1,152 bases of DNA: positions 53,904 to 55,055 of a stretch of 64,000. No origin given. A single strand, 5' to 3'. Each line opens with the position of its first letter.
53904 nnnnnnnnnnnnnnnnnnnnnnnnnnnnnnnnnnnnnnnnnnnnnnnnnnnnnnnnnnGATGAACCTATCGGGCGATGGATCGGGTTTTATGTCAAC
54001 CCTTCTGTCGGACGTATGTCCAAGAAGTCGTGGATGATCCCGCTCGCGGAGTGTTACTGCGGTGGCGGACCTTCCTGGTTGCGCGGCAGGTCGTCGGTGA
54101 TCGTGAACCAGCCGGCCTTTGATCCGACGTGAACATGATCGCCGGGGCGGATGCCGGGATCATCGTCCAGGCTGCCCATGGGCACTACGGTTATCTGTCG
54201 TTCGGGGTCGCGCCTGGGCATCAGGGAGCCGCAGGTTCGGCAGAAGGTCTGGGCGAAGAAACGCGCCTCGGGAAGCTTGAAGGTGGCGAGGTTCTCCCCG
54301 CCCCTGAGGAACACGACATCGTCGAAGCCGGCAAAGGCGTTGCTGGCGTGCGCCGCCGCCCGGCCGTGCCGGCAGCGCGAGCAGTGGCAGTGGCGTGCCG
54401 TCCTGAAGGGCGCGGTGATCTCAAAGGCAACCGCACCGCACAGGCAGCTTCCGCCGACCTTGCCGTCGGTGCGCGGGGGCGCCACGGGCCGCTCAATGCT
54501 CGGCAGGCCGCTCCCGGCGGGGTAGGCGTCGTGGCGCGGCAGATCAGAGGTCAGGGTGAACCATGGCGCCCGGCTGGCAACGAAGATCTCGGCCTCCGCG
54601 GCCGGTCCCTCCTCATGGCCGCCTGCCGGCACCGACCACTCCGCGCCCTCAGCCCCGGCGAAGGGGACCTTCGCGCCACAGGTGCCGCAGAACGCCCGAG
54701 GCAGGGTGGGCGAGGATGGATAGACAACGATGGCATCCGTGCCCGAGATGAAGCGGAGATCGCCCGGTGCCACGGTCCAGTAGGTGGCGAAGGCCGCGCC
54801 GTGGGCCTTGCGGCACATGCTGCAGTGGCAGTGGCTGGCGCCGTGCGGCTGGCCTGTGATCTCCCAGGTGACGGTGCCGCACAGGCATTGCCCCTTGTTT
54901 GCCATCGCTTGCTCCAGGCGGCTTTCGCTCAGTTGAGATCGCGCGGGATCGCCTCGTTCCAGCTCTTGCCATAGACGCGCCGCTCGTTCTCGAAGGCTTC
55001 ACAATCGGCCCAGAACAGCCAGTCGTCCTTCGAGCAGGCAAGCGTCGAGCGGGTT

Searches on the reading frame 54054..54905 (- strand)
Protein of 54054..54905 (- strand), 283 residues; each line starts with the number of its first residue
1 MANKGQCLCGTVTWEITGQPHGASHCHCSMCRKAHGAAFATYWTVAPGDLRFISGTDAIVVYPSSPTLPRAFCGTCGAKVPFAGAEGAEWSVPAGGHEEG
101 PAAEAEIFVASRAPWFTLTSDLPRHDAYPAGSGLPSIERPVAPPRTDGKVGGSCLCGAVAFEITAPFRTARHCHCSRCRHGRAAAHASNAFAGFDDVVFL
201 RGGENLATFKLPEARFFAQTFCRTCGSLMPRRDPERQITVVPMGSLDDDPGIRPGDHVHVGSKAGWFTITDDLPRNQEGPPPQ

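Call 64: search_protein_families(library=pfam, proteins=[window:54054-54905:-], max_evalue=0.0001)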
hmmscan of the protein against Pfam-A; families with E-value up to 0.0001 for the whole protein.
window:54054-54905:- (283 aa): 1 family
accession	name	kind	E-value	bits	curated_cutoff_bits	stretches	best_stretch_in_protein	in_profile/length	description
PF04828.22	GFA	-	3.3e-42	143.6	24.3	2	151-260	3-113/115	Glutathione-dependent formaldehyde-activating enzyme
